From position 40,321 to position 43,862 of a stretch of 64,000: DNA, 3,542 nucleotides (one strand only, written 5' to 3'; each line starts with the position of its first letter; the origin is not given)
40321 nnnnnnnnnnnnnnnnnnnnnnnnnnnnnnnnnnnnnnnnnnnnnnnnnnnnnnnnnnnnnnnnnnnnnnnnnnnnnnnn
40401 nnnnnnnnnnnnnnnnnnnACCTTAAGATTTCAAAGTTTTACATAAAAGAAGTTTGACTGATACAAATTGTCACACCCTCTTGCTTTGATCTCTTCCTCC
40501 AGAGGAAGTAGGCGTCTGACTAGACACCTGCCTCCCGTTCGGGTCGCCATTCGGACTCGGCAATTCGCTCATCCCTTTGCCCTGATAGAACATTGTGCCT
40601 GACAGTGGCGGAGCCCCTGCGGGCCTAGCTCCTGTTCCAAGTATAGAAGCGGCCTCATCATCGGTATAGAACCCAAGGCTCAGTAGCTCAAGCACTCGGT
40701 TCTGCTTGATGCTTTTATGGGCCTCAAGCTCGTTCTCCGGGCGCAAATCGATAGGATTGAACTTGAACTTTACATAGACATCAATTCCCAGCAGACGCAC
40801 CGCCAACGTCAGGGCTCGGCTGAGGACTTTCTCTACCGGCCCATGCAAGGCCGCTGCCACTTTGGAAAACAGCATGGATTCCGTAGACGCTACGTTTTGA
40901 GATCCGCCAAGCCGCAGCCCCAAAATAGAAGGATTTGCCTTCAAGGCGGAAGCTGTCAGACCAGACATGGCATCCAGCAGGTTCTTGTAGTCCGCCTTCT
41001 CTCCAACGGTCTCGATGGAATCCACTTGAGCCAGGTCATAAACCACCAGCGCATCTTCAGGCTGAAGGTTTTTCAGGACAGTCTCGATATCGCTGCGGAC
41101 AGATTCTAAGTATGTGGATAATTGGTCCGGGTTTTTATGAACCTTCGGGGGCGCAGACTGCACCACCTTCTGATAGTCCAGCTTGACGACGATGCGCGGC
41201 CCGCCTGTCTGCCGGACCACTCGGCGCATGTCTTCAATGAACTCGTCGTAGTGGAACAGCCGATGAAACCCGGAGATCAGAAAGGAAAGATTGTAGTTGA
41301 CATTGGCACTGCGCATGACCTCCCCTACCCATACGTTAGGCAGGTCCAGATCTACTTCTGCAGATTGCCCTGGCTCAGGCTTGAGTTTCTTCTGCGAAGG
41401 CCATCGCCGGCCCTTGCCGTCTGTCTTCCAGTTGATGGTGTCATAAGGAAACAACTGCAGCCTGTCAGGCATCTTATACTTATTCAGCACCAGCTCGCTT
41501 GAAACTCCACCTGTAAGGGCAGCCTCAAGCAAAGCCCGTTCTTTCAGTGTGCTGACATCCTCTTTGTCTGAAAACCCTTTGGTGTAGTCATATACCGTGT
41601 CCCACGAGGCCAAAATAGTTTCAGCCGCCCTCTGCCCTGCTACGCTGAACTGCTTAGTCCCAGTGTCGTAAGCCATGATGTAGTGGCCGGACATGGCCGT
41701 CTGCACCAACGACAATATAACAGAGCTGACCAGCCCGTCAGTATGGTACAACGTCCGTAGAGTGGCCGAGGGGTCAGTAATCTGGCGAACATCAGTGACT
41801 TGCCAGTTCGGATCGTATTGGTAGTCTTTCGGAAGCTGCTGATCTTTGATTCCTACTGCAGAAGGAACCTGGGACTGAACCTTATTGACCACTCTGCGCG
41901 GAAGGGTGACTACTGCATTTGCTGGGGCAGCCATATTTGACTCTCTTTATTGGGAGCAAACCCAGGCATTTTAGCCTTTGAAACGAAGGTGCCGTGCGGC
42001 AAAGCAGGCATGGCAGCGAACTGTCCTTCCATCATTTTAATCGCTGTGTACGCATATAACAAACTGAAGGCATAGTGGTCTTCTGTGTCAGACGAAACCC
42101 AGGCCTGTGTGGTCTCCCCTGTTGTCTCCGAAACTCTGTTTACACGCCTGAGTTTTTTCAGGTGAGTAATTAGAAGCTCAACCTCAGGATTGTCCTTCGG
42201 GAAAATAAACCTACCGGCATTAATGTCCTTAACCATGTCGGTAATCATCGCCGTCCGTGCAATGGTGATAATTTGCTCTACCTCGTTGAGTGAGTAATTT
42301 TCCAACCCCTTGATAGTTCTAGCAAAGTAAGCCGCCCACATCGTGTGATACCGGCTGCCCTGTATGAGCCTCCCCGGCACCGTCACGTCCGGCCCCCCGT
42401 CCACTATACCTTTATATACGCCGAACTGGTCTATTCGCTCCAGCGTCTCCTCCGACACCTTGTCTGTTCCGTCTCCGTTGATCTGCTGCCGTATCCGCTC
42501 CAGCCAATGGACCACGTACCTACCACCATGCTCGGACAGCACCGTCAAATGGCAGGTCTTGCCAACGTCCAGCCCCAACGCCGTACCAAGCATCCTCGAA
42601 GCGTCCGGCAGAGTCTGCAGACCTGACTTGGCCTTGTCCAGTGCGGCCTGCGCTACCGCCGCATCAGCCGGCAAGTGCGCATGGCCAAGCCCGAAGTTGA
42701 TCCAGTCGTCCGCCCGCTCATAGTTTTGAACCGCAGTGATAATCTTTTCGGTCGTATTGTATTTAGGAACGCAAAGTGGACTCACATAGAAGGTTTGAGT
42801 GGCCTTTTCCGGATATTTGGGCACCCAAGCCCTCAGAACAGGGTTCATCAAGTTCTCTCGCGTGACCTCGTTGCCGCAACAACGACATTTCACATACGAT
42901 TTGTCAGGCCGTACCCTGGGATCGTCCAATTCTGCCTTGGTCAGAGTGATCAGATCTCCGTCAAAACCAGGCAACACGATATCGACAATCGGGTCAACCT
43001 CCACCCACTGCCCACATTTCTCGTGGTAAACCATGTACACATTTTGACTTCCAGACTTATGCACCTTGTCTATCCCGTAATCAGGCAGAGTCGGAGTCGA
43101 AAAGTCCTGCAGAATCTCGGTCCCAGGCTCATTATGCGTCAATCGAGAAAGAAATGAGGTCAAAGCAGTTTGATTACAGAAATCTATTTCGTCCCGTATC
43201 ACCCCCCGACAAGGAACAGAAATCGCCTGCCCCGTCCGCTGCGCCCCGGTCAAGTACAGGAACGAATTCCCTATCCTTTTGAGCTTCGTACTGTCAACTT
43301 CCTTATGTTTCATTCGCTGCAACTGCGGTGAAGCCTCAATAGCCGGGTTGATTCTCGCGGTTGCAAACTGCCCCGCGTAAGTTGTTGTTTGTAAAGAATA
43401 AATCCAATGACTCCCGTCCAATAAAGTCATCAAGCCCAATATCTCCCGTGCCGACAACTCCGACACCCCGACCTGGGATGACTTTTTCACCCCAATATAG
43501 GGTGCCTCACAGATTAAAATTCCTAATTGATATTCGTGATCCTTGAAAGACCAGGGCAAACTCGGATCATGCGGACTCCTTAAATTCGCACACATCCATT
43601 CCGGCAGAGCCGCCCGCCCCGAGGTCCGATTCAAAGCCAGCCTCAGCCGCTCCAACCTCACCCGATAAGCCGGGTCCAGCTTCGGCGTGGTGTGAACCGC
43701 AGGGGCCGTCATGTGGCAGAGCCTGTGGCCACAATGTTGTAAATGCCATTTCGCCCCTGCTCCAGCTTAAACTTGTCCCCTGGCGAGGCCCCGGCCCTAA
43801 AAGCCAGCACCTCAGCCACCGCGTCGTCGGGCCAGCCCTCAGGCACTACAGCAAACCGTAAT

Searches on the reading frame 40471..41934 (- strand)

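Call 22: search_protein_families(library=phrogs, proteins=[window:40471-41934:-])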
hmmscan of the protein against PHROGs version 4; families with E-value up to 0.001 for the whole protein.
window:40471-41934:- (487 aa): 1 family
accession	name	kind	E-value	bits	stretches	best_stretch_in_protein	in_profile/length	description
phrog_3753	-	head and packaging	6.8e-67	227.3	1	44-456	46-442/503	portal protein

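Call 23: search_protein_families(library=pfam, proteins=[window:40471-41934:-], max_evalue=0.01)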
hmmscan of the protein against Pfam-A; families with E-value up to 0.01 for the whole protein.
window:40471-41934:- (487 aa): 0 families

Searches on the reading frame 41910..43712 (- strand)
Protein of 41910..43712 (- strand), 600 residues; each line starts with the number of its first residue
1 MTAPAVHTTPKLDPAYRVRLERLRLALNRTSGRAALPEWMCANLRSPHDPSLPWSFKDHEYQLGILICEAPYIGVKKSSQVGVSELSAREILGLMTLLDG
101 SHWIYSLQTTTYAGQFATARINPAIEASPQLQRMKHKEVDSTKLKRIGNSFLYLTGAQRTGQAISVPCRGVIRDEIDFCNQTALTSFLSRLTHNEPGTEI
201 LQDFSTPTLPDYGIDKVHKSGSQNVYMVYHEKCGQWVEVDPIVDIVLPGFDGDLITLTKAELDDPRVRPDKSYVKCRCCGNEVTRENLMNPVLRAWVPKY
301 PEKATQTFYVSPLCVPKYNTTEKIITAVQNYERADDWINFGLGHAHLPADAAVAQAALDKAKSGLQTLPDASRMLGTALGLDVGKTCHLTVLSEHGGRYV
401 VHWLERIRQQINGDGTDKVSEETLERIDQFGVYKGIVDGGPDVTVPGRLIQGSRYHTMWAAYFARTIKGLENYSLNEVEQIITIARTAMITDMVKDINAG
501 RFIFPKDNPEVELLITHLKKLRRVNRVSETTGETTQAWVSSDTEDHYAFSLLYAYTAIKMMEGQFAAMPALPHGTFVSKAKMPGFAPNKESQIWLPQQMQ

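Call 6: search_protein_families(library=pfam, proteins=[window:41910-43712:-])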
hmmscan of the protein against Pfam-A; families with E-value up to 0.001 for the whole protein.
window:41910-43712:- (600 aa): 1 family
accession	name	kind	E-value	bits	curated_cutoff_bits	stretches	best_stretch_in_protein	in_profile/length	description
PF05876.18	GpA_ATPase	-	1.1e-12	48.6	25.6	1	73-286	30-236/247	Phage terminase large subunit gpA, ATPase domain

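Call 7: search_protein_families(library=phrogs, proteins=[window:41910-43712:-])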
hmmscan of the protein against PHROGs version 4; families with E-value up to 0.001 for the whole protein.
window:41910-43712:- (600 aa): 2 families
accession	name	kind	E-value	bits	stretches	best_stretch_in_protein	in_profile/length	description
phrog_675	-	head and packaging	3.9e-82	277.3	1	26-565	14-554/576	terminase large subunit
phrog_12876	-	head and packaging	2.3e-12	48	1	113-240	6-130/235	terminase large subunit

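Call 8: search_dna_similar(query=window:41910-43712:-, collection=phages, mode=protein, max_rows=30)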
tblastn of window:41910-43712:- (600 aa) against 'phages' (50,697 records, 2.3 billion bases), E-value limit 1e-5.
Records with a match: 612; places in all: 612; records where one place covers at least 80% of the query: 223.
Best place of each record, by identity: <60% 612.
By first word of the organism name: Bacillus 226; Staphylococcus 201; Enterococcus 59; Listeria 54; Vibrio 26; Lactobacillus 19; Pseudomonas 5; Acinetobacter 5; Achromobacter 3; Mammaliicoccus 3; and 9 more.
By host as written in the record: - 72; Staphylococcus aureus 72; Listeria monocytogenes 43; Bacillus cereus 26; Bacillus subtilis 25; Bacillus thuringiensis subsp. kurstaki 20; Enterococcus faecalis 18; Bacillus thuringiensis kurstaki 12; and 152 more.
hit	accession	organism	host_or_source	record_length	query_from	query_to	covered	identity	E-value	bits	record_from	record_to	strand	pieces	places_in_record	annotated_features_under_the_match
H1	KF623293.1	Vibrio phage SHOU24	Vibrio parahaemolyticus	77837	1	581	97%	31.1%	5e-63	231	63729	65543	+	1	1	hypothetical protein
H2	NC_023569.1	Vibrio phage SHOU24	Vibrio parahaemolyticus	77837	1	581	97%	31.1%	5e-63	231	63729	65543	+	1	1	terminase large subunit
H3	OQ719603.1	Vibrio phage vB_VpaP_1601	Vibrio parahaemolyticus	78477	1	581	97%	31.1%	5e-63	231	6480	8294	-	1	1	hypothetical protein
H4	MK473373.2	Pseudomonas phage Lana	Pseudomonas sp.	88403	22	580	93%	31.0%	5e-71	254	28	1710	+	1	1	terminase large subunit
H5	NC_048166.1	Pseudomonas phage Lana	Pseudomonas sp.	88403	22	580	93%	31.0%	5e-71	254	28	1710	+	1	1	terminase large subunit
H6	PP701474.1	Vibrio phage phivp505_B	Vibrio parahaemolyticus VP505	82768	1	560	93%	30.9%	1e-61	227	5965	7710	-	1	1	record has no annotation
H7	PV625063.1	Vibrio phage phiVP505_23LXQ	Vibrio parahaemolyticus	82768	1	560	93%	30.9%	1e-61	227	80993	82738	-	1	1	terminase large subunit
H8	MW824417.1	Vibrio phage 264E42.1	Vibrio crassostreae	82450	11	572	94%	29.6%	1e-59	221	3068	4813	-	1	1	hypothetical protein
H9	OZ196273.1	Vibrio phage K120 g1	Seawater and oysters mix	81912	11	572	94%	29.6%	2e-59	221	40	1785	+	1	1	terminase large subunit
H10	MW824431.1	Vibrio phage PS14A.1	Vibrio crassostreae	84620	11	572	94%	29.4%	8e-59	219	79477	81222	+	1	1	hypothetical protein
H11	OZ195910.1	Vibrio phage K478b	Seawater and oysters mix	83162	11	572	94%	29.4%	1e-58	218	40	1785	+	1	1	terminase large subunit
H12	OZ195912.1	Vibrio phage K478a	Seawater and oysters mix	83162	11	572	94%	29.4%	1e-58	218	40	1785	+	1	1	terminase large subunit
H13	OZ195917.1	Vibrio phage K468a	Seawater and oysters mix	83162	11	572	94%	29.4%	1e-58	218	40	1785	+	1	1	terminase large subunit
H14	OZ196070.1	Vibrio phage K449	Seawater and oysters mix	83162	11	572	94%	29.4%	1e-58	218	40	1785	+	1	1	terminase large subunit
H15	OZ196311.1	Vibrio phage K473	Seawater and oysters mix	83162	11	572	94%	29.4%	1e-58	218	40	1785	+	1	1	terminase large subunit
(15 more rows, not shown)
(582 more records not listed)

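Call 11: find_related_loci(query=window:41910-43712:-, collection=viral_contigs, flank=10000)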
Query window:41910-43712:- (600 aa) in viral_contigs; peptide patterns used: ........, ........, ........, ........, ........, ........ (x = any residue, [..] = any of these).
18 stretches matched a pattern; 16 encode a relative of the query (tblastn E <= 1e-3); 16 distinct loci.
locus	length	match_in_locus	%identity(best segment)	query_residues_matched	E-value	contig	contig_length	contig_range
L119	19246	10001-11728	37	8-572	1e-122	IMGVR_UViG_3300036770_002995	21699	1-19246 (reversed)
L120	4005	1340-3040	37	16-582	6e-123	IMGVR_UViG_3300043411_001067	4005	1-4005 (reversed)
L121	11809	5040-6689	37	20-572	8e-118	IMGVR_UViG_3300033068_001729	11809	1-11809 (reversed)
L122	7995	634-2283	38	20-572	2e-115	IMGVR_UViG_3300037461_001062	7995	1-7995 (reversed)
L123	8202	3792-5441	38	20-572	2e-115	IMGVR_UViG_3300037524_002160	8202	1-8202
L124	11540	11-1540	38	54-563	3e-114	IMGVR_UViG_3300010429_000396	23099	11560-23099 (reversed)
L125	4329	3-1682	35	17-582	5e-104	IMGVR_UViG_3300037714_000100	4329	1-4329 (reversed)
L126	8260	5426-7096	35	20-582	5e-103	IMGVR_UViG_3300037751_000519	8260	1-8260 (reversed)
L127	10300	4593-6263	35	20-582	2e-102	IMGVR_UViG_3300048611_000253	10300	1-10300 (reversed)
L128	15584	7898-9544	32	20-572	5e-93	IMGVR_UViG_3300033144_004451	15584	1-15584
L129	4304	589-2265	31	20-585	3e-92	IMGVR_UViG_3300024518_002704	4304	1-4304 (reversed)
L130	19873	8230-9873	37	16-563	4e-119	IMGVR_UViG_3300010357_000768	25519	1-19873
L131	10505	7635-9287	29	20-571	2e-78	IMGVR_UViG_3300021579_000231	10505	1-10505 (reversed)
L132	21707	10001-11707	31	13-582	1e-88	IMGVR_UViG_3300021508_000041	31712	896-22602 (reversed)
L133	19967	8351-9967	31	21-562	1e-73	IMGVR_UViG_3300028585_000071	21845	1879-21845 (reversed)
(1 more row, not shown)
